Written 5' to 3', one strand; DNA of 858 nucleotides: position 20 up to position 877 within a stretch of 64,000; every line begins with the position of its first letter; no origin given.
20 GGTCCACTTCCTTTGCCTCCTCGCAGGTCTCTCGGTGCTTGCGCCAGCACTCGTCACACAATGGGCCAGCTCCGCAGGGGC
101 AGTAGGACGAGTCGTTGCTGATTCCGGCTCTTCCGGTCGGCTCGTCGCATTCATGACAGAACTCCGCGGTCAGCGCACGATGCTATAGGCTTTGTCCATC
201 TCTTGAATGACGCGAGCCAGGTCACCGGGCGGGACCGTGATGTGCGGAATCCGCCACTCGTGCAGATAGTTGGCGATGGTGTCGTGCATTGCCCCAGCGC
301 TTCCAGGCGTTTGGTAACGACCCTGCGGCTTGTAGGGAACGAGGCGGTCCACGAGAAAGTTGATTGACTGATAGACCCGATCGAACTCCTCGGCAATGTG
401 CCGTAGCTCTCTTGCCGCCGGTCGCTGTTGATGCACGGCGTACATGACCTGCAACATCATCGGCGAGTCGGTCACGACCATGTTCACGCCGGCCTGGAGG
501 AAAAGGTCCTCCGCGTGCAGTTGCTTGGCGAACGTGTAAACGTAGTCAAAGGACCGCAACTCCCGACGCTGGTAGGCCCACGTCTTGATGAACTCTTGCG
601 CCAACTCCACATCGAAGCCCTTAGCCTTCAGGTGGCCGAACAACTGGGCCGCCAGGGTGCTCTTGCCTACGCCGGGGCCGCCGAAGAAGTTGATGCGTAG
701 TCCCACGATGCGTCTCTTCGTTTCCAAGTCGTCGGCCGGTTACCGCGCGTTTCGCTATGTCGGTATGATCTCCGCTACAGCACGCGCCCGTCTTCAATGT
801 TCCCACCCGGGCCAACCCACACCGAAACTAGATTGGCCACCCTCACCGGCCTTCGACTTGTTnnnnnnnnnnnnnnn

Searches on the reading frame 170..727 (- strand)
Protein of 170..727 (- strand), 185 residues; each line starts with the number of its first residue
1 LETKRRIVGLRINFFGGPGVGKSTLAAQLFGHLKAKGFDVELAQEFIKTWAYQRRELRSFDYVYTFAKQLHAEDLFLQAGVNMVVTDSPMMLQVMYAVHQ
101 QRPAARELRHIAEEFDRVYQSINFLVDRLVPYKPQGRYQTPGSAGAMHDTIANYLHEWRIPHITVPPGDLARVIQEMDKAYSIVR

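Call 30: search_protein_families(library=pfam, alignment_id=A4, max_evalue=0.001)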
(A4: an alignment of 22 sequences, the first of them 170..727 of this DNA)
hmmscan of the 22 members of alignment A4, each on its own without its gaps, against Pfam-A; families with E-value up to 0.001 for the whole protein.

A. member 1, window:170-727:- (185 aa): 1 family
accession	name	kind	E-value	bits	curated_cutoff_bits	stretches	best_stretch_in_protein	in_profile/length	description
PF13521.12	AAA_28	-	2.8e-17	63.8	27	1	11-171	1-162/164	AAA domain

B. families by the number of members that match (of 22 scanned): 12 families
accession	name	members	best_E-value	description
PF00476.26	DNA_pol_A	1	6.2e-18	DNA polymerase family A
PF13521.12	AAA_28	1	2.8e-17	AAA domain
PF01555.25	N6_N4_Mtase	1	8e-15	DNA methylase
PF02086.21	MethyltransfD12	1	6e-14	D12 class N6 adenine-specific DNA methyltransferase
PF00149.33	Metallophos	1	6.7e-10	Calcineurin-like phosphoesterase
PF02195.25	ParB_N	1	2.2e-09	ParB N-terminal domain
PF12850.12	Metallophos_2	1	4.4e-08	Calcineurin-like phosphoesterase superfamily domain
PF14743.12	DNA_ligase_OB_2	1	2.3e-07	DNA ligase OB-like domain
PF06941.18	NT5C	1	1.4e-06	5' nucleotidase, deoxy (Pyrimidine), cytosolic type C protein (NT5C)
PF17762.8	HTH_ParB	1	3.3e-06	ParB HTH domain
PF01068.26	DNA_ligase_A_M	1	4e-06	ATP dependent DNA ligase domain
PF09339.16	HTH_IclR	1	0.00043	IclR helix-turn-helix domain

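Call 46: search_protein_families(library=phrogs, alignment_id=A4, max_evalue=0.001)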
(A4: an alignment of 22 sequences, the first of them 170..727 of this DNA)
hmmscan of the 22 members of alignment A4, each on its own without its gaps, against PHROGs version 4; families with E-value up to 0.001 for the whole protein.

A. member 1, window:170-727:- (185 aa): 2 families
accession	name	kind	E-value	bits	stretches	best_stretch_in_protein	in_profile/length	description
phrog_2107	-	other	5.5e-14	53.3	1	10-162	4-172/201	thymidylate kinase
phrog_3462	-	moron, auxiliary metabolic gene and host takeover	0.00043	20.6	1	10-112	167-269/346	nicotinamide-nucleotide adenylyltransferase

B. families by the number of members that match (of 22 scanned): 37 families (the first 25 are shown)
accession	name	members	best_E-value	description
phrog_284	-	1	6.3e-34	exonuclease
phrog_114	-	1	1.3e-33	ATP-dependent DNA ligase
phrog_17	-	1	1.8e-33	DNA polymerase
phrog_56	-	1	6.9e-33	DNA methyltransferase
phrog_799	-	1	3.5e-26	DNA methyltransferase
phrog_67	-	1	4.7e-23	DNA methyltransferase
phrog_3264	-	1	2.5e-18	ParB-like partition protein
phrog_498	-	1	5.5e-16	DNA methyltransferase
phrog_2573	-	1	1.9e-15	DNA polymerase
phrog_4715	-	1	1e-14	ParB-like partition protein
phrog_2107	-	1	5.5e-14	thymidylate kinase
phrog_1996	-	1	6e-14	DNA methyltransferase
phrog_1033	-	1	8.1e-14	ParB-like partition protein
phrog_18293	-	1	6.6e-13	methyltransferase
phrog_6218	-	1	9.7e-13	ParB-like partition protein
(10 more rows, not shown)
